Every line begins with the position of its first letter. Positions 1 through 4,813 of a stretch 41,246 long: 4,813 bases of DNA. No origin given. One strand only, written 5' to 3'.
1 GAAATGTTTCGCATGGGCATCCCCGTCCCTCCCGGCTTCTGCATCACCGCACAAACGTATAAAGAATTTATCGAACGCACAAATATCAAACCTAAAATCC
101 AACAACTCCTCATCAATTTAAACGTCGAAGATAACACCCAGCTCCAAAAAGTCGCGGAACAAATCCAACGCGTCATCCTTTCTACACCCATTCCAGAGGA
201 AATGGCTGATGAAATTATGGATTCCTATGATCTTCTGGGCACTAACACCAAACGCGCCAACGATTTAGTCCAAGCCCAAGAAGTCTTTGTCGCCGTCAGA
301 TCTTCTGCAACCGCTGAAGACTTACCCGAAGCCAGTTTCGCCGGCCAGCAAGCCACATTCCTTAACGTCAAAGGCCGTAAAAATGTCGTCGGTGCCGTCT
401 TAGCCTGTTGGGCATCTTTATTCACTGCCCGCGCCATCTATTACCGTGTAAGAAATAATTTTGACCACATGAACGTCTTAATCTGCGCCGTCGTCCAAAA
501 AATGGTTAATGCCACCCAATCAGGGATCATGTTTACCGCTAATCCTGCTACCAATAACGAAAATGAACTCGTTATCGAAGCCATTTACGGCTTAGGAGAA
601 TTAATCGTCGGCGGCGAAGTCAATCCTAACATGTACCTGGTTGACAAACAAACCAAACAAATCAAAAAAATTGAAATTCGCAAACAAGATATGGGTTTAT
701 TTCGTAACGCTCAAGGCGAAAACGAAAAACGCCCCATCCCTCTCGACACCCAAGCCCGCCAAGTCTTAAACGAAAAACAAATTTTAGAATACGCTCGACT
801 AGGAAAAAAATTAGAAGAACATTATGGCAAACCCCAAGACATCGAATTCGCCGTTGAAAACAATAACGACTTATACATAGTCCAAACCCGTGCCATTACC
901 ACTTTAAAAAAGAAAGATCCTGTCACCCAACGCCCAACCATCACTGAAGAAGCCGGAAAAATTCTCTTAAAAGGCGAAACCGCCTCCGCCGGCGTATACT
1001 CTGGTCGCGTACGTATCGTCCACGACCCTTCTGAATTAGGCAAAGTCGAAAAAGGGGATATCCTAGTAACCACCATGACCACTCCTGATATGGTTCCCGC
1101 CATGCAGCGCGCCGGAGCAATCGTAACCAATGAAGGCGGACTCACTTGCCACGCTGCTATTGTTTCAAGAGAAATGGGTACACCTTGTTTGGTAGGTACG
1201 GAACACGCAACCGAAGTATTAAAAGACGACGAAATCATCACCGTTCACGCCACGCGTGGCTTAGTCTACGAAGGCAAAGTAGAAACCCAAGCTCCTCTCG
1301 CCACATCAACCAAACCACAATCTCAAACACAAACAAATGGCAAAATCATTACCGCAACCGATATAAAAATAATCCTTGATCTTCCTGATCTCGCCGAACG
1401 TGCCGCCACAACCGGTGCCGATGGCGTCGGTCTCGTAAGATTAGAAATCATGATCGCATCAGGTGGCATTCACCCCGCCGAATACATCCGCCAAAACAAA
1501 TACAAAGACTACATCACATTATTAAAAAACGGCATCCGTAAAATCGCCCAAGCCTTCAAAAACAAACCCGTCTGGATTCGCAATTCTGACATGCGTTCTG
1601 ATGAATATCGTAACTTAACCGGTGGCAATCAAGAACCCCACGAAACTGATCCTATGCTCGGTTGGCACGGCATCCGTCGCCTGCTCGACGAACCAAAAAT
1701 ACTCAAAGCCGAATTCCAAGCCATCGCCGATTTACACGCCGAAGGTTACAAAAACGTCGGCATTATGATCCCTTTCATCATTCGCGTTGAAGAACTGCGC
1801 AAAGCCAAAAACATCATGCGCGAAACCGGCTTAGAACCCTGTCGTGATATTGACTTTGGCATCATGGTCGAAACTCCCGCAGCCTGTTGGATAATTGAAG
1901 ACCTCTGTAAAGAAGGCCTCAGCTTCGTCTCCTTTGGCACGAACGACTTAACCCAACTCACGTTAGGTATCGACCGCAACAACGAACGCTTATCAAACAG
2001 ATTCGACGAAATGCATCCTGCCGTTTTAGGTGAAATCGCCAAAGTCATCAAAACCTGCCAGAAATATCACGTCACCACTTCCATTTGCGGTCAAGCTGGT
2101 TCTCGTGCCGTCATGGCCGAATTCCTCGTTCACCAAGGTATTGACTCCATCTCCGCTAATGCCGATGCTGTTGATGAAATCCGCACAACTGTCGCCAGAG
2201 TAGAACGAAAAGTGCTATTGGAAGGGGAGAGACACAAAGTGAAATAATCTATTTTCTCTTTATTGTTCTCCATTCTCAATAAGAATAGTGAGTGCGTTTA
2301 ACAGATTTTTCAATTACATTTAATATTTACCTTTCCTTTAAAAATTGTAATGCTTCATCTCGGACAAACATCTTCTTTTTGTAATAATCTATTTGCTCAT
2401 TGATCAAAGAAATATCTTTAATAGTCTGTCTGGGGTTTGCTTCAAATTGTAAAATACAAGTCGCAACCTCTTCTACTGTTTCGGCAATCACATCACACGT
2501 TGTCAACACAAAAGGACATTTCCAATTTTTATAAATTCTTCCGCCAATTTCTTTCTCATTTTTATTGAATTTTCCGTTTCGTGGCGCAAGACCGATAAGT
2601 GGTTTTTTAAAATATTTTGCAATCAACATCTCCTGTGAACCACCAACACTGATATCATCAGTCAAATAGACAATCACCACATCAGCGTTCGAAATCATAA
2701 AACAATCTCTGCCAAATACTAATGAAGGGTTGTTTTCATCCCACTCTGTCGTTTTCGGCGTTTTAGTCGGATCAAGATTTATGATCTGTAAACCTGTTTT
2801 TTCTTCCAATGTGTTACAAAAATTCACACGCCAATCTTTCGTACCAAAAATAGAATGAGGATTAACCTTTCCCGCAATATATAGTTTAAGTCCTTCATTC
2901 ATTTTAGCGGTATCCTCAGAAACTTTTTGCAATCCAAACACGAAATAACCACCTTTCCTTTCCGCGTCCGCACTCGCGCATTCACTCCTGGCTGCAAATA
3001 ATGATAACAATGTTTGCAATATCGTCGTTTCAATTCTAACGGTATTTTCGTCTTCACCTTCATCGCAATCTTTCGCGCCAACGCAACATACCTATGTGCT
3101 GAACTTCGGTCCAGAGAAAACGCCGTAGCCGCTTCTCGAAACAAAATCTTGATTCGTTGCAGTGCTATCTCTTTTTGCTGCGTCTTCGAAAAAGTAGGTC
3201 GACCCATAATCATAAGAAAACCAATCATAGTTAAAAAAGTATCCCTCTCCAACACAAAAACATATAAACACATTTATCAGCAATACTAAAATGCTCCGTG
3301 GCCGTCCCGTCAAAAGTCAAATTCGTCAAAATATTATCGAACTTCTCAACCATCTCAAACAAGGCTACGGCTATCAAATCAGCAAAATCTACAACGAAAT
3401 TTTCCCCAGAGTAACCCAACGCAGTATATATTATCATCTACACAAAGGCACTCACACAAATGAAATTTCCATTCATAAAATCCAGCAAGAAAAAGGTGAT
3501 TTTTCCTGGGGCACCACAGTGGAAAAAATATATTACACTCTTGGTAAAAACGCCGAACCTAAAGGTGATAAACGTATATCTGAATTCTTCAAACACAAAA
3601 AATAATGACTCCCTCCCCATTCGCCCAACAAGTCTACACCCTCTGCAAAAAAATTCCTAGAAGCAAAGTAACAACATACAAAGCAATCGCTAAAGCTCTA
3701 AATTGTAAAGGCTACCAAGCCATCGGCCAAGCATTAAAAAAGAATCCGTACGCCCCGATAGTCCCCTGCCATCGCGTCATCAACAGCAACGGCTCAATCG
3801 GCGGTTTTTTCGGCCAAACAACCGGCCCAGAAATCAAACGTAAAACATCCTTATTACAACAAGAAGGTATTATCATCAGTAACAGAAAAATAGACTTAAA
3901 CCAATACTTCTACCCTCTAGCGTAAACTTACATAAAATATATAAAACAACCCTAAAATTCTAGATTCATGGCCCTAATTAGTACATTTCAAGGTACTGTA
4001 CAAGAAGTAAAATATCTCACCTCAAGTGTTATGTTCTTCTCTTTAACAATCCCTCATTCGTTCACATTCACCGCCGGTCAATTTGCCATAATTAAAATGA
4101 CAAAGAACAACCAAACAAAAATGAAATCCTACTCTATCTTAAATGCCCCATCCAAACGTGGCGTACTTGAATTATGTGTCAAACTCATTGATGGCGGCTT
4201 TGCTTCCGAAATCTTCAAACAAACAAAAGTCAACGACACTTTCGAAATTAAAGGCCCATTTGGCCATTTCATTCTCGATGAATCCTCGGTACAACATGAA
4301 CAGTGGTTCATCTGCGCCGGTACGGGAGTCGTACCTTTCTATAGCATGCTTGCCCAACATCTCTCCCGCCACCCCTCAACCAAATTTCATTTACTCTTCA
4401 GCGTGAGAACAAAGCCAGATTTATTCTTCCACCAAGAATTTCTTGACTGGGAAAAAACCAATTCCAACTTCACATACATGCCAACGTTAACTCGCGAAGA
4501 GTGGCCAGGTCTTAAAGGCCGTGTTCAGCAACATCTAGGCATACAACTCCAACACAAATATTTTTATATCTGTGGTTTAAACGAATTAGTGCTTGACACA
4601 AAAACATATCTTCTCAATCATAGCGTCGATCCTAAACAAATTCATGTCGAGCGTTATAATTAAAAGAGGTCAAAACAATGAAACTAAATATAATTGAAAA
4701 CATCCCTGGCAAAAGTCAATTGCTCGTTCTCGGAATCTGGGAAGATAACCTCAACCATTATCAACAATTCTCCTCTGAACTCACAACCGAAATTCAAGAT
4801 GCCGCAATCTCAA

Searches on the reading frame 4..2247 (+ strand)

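Call 6: search_protein_families(library=ncbifam, proteins=[window:4-2247:+])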
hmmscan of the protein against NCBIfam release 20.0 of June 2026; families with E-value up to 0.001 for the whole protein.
window:4-2247:+ (747 aa): 26 families (the best 25 are shown)
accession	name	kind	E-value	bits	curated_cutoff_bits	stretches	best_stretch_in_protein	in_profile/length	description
NF005057.0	PRK06464.1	equivalog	3e-259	862.3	598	1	3-740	37-795/798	phosphoenolpyruvate synthase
TIGR01418.1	PEP_synth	equivalog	6.4e-247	821.8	739.75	1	3-735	32-784/784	pyruvate, water dikinase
NF004878.0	PRK06241.1-3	subfamily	2.3e-110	370.1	945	2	1-301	29-314/891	phosphoenolpyruvate synthase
NF004877.0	PRK06241.1-2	subfamily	2.3e-104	350.4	866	2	5-301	34-315/869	phosphoenolpyruvate synthase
NF041857.1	RIF_Ptrans_rph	equivalog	5.9e-100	335.9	999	2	5-301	32-313/864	rifamycin-inactivating phosphotransferase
NF004879.0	PRK06241.1-4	equivalog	7.6e-98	328.7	976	2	5-301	34-315/868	phosphoenolpyruvate synthase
NF004881.0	PRK06241.2-2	equivalog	1.7e-83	281.4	883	2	3-304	31-316/898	phosphoenolpyruvate synthase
NF052631.1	prodigiosin_PigC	equivalog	4e-78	263.2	1300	2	2-305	27-304/883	prodigiosin ligase PigC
NF004880.0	PRK06241.2-1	equivalog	6.3e-77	259.3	972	3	3-216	31-226/837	phosphoenolpyruvate synthase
NF052632.1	undecylprod_RedH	equivalog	2.6e-75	254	1350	2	1-317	27-312/880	undecylprodigiosin ligase RedH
NF000283.1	RPH_KJ151292.1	equivalog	6.6e-75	252.9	1700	2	5-302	35-317/865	rifamycin-inactivating phosphotransferase Rph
TIGR01417.1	PTS_I_fam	equivalog_domain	3.3e-61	207.4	341.7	1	343-734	146-540/565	phosphoenolpyruvate--protein phosphotransferase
NF004883.0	PRK06241.2-4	equivalog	4.5e-57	193.9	1063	2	3-309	44-338/928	phosphoenolpyruvate synthase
TIGR01828.1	pyru_phos_dikin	equivalog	8.1e-53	179.6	843.45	3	318-485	384-562/865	pyruvate, phosphate dikinase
NF008283.0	PRK11061.1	equivalog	4.1e-49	167.5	583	1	353-735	324-708/748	phosphoenolpyruvate--protein phosphotransferase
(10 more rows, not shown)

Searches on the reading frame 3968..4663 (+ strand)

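Call 47: search_protein_families(library=pfam, proteins=[window:3968-4663:+])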
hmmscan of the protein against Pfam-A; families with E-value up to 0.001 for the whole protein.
window:3968-4663:+ (231 aa): 2 families
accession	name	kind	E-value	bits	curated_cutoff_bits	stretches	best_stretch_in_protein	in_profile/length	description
PF00970.30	FAD_binding_6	-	8.4e-18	65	21.1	1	10-101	3-97/99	Oxidoreductase FAD-binding domain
PF00175.26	NAD_binding_1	-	4.7e-16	59.8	22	1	114-210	1-106/109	Oxidoreductase NAD-binding domain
